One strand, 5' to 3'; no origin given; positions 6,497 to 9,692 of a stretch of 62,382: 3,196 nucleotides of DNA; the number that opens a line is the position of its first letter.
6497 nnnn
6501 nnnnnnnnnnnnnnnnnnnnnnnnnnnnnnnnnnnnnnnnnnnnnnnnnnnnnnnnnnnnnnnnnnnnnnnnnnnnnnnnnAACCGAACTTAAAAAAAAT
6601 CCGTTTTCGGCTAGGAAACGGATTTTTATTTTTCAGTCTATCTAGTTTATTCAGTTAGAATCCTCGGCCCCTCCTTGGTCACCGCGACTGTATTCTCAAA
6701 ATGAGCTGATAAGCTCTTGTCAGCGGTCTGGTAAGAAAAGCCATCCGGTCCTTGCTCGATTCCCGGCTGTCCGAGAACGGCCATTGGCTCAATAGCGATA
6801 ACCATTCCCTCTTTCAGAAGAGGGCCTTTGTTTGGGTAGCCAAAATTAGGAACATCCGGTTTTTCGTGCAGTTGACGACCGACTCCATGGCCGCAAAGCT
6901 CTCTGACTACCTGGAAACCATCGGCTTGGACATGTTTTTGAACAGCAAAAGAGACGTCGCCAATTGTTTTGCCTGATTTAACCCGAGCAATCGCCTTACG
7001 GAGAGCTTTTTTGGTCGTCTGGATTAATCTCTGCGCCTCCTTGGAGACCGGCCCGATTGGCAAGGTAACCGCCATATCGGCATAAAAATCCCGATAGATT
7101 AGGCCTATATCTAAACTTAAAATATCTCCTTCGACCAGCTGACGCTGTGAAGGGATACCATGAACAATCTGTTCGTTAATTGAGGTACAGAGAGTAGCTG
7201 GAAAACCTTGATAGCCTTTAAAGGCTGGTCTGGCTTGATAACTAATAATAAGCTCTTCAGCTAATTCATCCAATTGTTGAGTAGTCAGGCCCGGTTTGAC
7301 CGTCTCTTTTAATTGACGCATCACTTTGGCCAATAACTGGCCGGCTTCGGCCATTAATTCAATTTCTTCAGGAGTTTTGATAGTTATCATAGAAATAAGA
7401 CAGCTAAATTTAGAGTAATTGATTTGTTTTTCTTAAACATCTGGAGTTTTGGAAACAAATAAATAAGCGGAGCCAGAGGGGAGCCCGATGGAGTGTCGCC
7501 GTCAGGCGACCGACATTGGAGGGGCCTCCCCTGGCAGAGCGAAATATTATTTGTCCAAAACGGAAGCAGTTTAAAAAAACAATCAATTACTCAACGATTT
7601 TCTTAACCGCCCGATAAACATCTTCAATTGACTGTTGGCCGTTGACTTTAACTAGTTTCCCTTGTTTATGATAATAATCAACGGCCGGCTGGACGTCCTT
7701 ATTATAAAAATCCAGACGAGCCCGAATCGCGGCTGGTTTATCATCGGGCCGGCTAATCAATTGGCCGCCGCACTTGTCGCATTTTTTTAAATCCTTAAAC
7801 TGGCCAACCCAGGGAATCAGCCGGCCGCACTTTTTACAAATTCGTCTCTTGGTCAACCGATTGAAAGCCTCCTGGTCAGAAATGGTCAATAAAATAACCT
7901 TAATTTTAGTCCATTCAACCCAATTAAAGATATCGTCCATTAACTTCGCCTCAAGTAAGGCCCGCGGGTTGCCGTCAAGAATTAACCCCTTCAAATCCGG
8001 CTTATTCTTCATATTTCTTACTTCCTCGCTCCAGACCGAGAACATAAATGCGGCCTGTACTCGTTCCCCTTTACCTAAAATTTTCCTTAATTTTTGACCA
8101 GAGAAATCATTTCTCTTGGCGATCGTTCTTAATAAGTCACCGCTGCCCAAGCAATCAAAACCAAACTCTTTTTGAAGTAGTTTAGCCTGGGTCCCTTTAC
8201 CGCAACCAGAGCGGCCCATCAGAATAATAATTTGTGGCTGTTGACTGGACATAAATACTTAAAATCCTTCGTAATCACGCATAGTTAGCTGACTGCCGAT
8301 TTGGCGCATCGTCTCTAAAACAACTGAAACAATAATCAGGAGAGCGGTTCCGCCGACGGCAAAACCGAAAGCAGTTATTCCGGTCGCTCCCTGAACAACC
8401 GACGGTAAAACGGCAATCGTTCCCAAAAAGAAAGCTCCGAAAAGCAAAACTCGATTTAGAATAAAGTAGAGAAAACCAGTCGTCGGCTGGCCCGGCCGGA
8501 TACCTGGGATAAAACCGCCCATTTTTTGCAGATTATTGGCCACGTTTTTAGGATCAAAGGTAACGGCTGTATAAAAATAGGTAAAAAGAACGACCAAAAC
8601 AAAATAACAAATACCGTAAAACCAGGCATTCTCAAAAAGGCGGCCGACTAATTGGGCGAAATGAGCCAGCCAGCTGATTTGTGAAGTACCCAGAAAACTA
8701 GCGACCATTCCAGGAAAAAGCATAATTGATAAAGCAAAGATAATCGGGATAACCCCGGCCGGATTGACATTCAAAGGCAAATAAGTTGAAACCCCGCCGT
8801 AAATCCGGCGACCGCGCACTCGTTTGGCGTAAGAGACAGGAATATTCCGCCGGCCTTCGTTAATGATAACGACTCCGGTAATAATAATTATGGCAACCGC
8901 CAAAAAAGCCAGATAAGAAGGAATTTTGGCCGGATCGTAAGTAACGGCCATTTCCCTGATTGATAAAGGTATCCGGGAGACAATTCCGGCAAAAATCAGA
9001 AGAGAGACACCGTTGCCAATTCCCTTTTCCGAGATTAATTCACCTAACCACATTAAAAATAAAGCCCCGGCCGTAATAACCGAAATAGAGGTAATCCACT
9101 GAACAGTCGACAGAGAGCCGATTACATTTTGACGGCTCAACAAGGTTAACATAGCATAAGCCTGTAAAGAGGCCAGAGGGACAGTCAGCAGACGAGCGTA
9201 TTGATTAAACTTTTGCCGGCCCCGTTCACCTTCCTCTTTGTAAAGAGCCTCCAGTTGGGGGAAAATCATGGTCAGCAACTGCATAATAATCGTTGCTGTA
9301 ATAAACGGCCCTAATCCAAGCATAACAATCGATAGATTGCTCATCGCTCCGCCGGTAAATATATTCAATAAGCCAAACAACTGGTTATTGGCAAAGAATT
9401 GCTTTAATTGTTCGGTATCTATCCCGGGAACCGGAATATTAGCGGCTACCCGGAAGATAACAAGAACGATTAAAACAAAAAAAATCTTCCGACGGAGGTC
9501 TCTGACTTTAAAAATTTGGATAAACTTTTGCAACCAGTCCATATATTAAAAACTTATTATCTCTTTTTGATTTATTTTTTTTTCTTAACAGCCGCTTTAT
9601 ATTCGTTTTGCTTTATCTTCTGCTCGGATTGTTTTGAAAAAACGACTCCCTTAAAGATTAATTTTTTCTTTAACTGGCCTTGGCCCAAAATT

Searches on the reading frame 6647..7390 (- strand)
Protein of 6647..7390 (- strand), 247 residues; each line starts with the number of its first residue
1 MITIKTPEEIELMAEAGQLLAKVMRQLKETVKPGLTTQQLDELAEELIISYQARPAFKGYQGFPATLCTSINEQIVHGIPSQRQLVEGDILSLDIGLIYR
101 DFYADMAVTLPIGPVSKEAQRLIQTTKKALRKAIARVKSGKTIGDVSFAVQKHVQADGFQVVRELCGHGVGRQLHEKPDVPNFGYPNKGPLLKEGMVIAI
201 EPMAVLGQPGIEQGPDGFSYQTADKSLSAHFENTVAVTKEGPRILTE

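Call 77: search_protein_families(library=pfam, proteins=[window:6647-7390:-], max_evalue=0.00001)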
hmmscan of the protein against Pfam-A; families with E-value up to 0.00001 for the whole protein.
window:6647-7390:- (247 aa): 1 family
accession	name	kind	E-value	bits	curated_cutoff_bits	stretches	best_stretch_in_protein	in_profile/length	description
PF00557.29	Peptidase_M24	-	2e-51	175.2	23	1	11-239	1-208/208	Metallopeptidase family M24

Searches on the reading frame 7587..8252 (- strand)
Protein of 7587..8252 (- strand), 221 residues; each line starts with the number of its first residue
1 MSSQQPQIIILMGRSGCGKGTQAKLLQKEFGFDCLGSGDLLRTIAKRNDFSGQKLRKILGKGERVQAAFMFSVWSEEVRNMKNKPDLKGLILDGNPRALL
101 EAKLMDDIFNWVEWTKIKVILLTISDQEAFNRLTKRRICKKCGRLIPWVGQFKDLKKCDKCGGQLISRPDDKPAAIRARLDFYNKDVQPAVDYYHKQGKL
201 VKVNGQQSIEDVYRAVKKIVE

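Call 77: search_protein_families(library=pfam, proteins=[window:7587-8252:-], max_evalue=0.00001)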
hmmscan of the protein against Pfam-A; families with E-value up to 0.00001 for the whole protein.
window:7587-8252:- (221 aa): 3 families
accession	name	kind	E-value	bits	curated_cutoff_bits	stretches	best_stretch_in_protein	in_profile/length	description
PF00406.28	ADK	-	1.7e-28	100.1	26.8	1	11-198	1-150/151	Adenylate kinase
PF13207.12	AAA_17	-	1.4e-14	55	27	1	13-137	2-123/136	AAA domain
PF13238.12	AAA_18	-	4.3e-07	30.9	29.4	1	9-137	1-112/128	AAA domain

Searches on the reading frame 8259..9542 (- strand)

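Call 77: search_protein_families(library=pfam, proteins=[window:8259-9542:-], max_evalue=0.00001)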
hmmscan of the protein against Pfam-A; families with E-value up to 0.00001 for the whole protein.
window:8259-9542:- (427 aa): 1 family
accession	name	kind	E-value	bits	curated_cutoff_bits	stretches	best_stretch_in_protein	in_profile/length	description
PF00344.25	SecY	-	2.6e-102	342.7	32.2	1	71-412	1-306/306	SecY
